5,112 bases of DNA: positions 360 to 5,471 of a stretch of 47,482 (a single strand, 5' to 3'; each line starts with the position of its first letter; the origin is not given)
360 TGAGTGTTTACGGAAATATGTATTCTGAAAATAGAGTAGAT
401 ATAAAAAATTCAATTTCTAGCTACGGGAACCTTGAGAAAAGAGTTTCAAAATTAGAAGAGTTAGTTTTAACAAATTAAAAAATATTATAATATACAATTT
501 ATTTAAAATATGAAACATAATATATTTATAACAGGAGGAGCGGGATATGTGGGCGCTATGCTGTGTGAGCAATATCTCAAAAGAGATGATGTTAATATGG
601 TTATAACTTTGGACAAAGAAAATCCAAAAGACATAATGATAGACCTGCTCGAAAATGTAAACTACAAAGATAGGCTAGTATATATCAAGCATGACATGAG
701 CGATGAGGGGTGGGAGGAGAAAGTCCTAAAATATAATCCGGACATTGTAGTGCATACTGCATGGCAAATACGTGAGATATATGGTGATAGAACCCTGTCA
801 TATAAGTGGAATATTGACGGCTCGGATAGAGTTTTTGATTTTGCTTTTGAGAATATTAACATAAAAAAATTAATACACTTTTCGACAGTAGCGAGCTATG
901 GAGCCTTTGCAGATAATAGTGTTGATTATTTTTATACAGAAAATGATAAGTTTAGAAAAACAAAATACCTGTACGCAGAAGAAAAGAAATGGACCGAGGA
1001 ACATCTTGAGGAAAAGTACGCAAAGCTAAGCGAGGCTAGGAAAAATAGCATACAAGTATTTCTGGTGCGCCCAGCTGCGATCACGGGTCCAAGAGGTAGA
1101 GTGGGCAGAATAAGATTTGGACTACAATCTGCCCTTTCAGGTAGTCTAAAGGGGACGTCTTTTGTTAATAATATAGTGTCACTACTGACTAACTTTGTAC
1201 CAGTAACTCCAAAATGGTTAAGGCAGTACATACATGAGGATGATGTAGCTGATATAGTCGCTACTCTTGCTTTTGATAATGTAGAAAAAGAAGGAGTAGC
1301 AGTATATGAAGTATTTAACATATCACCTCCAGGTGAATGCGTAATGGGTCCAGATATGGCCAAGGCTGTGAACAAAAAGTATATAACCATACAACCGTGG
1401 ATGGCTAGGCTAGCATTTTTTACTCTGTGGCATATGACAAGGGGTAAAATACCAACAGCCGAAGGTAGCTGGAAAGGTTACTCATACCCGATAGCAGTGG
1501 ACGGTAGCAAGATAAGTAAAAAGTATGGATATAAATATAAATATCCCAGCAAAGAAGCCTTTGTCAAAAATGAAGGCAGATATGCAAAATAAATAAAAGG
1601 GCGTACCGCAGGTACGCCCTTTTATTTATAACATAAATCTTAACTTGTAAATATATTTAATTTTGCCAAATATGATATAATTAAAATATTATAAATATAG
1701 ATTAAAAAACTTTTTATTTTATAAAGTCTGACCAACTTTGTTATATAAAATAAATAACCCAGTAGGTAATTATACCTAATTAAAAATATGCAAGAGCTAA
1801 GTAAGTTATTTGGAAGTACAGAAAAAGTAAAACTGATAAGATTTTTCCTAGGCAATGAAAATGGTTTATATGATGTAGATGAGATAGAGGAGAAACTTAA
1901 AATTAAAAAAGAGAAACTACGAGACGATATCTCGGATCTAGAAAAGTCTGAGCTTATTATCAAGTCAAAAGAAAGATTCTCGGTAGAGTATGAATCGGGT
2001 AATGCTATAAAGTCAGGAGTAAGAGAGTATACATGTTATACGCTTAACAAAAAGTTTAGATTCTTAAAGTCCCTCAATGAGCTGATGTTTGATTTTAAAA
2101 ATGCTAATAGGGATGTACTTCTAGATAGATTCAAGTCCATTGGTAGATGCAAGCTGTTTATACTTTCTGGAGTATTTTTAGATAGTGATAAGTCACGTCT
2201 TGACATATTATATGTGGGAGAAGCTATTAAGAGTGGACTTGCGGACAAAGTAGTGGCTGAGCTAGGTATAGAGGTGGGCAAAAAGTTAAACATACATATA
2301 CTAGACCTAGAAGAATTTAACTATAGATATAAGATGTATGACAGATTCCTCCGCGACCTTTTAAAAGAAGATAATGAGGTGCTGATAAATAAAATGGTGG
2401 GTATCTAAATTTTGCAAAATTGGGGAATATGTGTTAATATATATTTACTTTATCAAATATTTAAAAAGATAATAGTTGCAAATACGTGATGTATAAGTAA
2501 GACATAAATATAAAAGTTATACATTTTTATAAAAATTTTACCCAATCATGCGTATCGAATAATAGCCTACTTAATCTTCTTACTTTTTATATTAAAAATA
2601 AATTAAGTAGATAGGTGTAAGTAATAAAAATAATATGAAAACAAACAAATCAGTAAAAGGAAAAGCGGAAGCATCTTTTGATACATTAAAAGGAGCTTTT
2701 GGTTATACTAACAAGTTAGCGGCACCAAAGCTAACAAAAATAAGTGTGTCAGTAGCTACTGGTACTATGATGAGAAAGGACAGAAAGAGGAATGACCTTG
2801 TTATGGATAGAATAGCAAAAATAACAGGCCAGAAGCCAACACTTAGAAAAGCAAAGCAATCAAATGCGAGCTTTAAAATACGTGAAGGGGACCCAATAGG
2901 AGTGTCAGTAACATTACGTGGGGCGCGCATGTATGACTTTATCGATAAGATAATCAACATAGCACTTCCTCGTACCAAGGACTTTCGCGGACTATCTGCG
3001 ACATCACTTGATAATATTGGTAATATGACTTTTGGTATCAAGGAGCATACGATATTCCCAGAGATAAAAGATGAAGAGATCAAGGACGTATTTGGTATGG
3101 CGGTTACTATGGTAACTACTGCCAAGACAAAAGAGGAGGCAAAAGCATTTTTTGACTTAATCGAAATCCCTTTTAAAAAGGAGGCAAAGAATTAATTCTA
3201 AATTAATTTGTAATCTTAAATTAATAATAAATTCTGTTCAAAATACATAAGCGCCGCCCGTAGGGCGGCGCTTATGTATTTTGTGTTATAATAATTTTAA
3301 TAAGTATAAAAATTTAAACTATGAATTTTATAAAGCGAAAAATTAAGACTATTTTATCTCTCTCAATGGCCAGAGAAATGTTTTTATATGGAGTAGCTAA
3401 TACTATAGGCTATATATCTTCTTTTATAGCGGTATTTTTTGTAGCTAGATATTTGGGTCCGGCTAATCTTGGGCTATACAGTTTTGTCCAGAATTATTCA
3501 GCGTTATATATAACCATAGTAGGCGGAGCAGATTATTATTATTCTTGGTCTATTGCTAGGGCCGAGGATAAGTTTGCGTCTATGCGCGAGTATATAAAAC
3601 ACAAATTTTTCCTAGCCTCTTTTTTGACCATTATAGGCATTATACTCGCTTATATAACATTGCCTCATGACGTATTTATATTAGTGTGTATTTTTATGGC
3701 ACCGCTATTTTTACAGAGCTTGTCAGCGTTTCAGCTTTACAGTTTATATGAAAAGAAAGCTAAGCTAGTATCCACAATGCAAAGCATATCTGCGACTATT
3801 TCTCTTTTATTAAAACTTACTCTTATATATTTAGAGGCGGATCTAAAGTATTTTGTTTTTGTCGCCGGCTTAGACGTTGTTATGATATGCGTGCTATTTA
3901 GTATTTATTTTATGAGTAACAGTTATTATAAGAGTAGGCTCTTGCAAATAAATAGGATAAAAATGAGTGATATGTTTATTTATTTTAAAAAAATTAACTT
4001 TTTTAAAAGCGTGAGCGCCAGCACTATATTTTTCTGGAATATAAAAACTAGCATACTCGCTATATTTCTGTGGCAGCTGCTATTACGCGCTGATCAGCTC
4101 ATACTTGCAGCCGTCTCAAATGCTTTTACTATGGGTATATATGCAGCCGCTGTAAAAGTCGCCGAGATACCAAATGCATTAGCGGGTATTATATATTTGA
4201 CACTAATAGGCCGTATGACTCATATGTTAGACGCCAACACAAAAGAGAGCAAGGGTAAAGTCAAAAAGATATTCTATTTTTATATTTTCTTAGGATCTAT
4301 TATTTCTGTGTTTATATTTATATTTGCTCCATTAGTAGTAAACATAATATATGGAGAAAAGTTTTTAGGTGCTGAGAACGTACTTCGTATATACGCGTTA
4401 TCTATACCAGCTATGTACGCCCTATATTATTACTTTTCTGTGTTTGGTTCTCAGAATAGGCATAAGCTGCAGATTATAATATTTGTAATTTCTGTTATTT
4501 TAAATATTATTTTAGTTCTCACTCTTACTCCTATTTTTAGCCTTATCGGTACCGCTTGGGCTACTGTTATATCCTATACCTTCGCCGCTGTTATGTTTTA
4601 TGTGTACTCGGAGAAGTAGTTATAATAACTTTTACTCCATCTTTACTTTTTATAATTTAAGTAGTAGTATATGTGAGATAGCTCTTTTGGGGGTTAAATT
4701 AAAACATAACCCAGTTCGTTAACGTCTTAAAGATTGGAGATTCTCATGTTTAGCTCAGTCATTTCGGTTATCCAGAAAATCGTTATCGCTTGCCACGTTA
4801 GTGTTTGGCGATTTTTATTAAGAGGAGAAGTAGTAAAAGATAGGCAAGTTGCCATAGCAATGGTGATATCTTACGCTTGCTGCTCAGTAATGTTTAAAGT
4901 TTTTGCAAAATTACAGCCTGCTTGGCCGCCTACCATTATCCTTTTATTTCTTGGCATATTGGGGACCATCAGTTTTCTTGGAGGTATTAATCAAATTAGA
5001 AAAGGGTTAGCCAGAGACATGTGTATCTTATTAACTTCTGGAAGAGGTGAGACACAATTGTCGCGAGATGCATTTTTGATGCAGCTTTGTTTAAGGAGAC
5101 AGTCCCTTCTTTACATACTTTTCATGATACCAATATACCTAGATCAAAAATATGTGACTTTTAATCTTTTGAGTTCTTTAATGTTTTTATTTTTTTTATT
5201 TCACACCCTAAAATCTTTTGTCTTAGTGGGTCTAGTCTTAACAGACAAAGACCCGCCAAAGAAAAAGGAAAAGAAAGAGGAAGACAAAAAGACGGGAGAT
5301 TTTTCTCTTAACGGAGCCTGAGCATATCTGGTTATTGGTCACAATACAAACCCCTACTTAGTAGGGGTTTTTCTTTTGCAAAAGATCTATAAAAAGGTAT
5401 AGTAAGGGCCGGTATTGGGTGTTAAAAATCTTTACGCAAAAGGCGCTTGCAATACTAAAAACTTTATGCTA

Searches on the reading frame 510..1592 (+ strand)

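Call 72: search_protein_families(library=pfam, proteins=[window:510-1592:+], max_evalue=0.001)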
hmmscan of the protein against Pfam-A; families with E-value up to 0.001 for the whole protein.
window:510-1592:+ (360 aa): 5 families
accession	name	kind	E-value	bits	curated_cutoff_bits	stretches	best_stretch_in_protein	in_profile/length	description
PF01370.27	Epimerase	-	9.5e-18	64.9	20.9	1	5-259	1-230/240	NAD dependent epimerase/dehydratase family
PF01073.25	3Beta_HSD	-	1.6e-11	44.2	22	1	7-197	2-187/280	3-beta hydroxysteroid dehydrogenase/isomerase family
PF16363.11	GDP_Man_Dehyd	-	2.1e-09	37.7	27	1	6-158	1-156/332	GDP-mannose 4,6 dehydratase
PF07993.18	NAD_binding_4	-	1.9e-08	34.2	20.1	1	7-217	1-235/258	Male sterility protein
PF02719.21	Polysacc_synt_2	-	6.5e-07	29.3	20.2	1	5-126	1-128/293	Polysaccharide biosynthesis protein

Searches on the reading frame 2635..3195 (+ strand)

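Call 72: search_protein_families(library=pfam, proteins=[window:2635-3195:+], max_evalue=0.001)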
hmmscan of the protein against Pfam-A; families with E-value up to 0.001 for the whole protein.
window:2635-3195:+ (186 aa): 2 families
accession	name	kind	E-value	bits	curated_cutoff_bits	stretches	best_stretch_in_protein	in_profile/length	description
PF00673.26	Ribosomal_L5_C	-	9.9e-35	119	27.8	1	87-180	1-94/94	ribosomal L5P family C-terminus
PF00281.24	Ribosomal_L5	-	1e-11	45.4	34.9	1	26-83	1-57/57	Ribosomal protein L5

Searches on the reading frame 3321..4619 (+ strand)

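Call 72: search_protein_families(library=pfam, proteins=[window:3321-4619:+], max_evalue=0.001)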
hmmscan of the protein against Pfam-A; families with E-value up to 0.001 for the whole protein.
window:3321-4619:+ (432 aa): 2 families
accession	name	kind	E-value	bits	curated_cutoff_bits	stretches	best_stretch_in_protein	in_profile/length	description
PF01943.22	Polysacc_synt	-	1.3e-07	31.8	28.2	1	18-292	3-262/274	Polysaccharide biosynthesis protein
PF13440.11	Polysacc_synt_3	-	1.4e-05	24.9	23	1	247-350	187-290/293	Polysaccharide biosynthesis protein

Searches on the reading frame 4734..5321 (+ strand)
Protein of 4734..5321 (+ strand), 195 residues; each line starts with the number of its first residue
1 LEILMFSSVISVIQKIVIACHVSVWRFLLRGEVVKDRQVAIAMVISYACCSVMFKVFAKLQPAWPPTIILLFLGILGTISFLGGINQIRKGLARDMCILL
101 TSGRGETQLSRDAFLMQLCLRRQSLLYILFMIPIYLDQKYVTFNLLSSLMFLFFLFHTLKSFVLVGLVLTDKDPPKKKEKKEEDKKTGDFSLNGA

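Call 72: search_protein_families(library=pfam, proteins=[window:4734-5321:+], max_evalue=0.001)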
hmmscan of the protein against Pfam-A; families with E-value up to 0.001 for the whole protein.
window:4734-5321:+ (195 aa): 1 family
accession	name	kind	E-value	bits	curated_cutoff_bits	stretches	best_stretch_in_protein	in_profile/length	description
PF14897.12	EpsG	-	2.4e-06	27.4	30.1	1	41-158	67-184/326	EpsG family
